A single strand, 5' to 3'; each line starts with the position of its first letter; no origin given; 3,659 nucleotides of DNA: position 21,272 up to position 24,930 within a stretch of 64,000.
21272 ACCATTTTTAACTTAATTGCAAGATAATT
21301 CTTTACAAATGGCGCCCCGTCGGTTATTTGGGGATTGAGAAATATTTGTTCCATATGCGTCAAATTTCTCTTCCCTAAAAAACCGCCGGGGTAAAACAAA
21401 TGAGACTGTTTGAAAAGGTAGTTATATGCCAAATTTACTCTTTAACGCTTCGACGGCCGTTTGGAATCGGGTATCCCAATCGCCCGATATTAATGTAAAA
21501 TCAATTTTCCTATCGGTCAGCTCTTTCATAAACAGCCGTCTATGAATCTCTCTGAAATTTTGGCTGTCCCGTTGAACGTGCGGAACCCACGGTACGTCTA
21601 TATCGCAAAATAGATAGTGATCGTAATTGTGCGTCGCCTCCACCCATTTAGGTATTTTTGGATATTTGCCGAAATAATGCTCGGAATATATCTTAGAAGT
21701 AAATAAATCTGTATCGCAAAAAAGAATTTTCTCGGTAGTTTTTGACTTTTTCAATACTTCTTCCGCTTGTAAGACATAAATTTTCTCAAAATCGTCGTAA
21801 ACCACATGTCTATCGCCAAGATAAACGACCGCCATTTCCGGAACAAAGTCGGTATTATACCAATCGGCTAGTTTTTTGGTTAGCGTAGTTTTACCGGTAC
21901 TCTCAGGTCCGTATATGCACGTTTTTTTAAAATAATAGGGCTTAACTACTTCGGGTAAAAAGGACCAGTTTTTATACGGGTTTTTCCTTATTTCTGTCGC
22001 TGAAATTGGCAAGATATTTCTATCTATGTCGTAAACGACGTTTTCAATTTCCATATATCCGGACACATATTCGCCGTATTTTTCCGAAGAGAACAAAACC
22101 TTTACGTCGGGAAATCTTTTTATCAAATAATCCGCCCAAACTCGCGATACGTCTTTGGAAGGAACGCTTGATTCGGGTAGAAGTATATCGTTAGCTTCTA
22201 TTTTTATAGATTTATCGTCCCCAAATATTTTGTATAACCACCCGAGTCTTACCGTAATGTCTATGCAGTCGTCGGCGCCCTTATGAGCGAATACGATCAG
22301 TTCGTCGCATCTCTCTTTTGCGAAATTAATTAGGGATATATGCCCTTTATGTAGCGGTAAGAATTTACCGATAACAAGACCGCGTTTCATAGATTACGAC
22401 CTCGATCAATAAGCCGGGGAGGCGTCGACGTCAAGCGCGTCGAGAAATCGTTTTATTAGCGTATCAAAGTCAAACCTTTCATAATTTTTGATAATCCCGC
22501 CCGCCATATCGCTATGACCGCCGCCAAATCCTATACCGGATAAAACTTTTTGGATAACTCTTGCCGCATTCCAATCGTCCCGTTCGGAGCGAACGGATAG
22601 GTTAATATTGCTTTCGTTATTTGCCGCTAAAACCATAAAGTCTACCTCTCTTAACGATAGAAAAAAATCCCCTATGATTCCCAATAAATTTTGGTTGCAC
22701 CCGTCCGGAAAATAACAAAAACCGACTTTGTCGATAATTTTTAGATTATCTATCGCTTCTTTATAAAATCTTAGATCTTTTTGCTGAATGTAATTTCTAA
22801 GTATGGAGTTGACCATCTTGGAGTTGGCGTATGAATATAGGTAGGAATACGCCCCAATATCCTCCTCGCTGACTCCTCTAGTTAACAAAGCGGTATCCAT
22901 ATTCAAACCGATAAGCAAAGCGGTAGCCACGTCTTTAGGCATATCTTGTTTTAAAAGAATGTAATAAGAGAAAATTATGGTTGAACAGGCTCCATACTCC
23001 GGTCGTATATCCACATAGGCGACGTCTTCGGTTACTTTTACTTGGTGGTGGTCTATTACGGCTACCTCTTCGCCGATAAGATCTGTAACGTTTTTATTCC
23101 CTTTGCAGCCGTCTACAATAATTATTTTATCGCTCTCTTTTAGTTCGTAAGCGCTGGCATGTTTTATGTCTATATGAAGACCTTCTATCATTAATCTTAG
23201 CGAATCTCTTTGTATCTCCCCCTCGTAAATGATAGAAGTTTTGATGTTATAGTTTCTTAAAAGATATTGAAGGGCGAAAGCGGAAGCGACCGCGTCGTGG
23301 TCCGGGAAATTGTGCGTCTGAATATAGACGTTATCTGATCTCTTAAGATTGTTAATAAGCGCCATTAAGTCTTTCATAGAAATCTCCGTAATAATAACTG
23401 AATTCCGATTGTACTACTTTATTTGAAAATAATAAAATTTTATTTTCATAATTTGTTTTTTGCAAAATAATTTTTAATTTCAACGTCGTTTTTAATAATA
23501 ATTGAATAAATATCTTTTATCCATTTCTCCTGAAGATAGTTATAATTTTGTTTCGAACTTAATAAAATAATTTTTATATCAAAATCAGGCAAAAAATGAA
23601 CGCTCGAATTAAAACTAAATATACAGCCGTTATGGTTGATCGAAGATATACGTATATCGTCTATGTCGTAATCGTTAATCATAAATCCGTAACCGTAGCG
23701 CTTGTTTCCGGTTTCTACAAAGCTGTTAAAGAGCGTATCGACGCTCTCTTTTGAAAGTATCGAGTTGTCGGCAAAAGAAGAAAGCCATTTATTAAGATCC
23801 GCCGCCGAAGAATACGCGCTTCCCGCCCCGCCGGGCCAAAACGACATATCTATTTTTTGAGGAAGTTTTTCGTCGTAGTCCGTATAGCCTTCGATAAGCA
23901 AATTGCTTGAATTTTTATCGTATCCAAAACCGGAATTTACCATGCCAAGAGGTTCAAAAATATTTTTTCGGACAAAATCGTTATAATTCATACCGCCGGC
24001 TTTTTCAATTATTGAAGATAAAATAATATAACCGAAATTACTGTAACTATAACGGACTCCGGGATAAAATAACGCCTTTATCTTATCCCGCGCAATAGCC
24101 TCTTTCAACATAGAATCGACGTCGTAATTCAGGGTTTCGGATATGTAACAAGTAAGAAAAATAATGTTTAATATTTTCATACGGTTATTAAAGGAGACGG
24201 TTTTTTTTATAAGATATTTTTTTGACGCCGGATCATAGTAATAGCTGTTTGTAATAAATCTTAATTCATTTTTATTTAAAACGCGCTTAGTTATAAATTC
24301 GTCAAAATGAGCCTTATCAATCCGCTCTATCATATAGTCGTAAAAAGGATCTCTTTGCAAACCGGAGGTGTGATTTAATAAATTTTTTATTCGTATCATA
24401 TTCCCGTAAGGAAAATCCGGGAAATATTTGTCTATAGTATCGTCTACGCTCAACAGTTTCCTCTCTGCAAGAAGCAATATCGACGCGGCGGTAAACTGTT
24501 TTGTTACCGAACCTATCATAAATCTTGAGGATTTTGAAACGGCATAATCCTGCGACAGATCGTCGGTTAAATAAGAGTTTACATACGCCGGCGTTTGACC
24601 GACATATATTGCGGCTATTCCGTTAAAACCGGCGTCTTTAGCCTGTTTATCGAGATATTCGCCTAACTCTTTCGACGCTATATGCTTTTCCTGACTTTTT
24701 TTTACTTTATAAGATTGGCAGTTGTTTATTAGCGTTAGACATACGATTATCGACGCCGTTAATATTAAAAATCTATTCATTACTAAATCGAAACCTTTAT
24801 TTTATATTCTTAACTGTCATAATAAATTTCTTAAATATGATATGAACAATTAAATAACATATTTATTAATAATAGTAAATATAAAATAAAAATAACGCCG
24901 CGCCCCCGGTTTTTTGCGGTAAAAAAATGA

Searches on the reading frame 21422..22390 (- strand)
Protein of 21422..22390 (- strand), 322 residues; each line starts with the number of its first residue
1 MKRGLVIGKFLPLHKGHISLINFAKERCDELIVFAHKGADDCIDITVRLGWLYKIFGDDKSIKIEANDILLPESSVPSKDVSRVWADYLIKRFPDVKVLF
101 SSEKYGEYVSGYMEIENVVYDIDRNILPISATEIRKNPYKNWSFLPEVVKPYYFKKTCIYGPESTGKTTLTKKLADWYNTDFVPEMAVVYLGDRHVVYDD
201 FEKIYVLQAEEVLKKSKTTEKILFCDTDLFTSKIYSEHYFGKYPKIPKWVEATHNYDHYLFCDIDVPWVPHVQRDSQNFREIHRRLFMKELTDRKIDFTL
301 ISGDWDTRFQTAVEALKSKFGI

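Call 78: search_protein_families(library=pfam, proteins=[window:21422-22390:-], max_evalue=0.0001)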
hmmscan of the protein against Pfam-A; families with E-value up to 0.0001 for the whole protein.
window:21422-22390:- (322 aa): 2 families
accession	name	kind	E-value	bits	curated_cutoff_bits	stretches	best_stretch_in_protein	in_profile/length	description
PF13521.12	AAA_28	-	7.9e-25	88.4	27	1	157-308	2-164/164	AAA domain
PF01467.32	CTP_transf_like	-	7.4e-05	23.4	21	0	6-37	2-34/133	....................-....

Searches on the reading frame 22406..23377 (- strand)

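Call 78: search_protein_families(library=pfam, proteins=[window:22406-23377:-], max_evalue=0.0001)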
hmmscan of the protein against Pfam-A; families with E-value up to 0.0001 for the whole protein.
window:22406-23377:- (323 aa): 2 families
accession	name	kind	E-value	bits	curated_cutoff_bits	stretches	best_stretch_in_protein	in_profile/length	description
PF01368.27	DHH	-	1.2e-12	48.7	28.1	1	16-157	1-124/125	DHH family, N-terminal domain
PF02272.25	DHHA1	-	2.9e-09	37.7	25.9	1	221-303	7-90/102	DHHA1 domain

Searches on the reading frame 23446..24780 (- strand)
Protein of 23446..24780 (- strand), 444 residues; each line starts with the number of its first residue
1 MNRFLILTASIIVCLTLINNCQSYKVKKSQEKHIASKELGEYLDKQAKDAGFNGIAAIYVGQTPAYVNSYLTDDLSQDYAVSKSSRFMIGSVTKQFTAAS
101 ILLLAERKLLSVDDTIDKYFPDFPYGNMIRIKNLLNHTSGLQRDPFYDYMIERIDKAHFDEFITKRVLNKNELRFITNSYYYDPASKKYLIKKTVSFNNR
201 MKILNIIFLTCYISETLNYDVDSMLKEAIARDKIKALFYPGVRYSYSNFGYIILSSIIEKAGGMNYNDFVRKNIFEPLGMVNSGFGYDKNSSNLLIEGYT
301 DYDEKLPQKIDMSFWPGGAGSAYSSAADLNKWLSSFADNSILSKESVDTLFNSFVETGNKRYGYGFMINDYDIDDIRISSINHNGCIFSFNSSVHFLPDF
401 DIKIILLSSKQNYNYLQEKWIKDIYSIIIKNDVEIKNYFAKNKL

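Call 78: search_protein_families(library=pfam, proteins=[window:23446-24780:-], max_evalue=0.0001)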
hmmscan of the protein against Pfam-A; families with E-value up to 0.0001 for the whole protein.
window:23446-24780:- (444 aa): 1 family
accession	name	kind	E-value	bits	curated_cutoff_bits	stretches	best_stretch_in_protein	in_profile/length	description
PF00144.29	Beta-lactamase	-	9e-46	157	27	2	236-413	134-313/329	Beta-lactamase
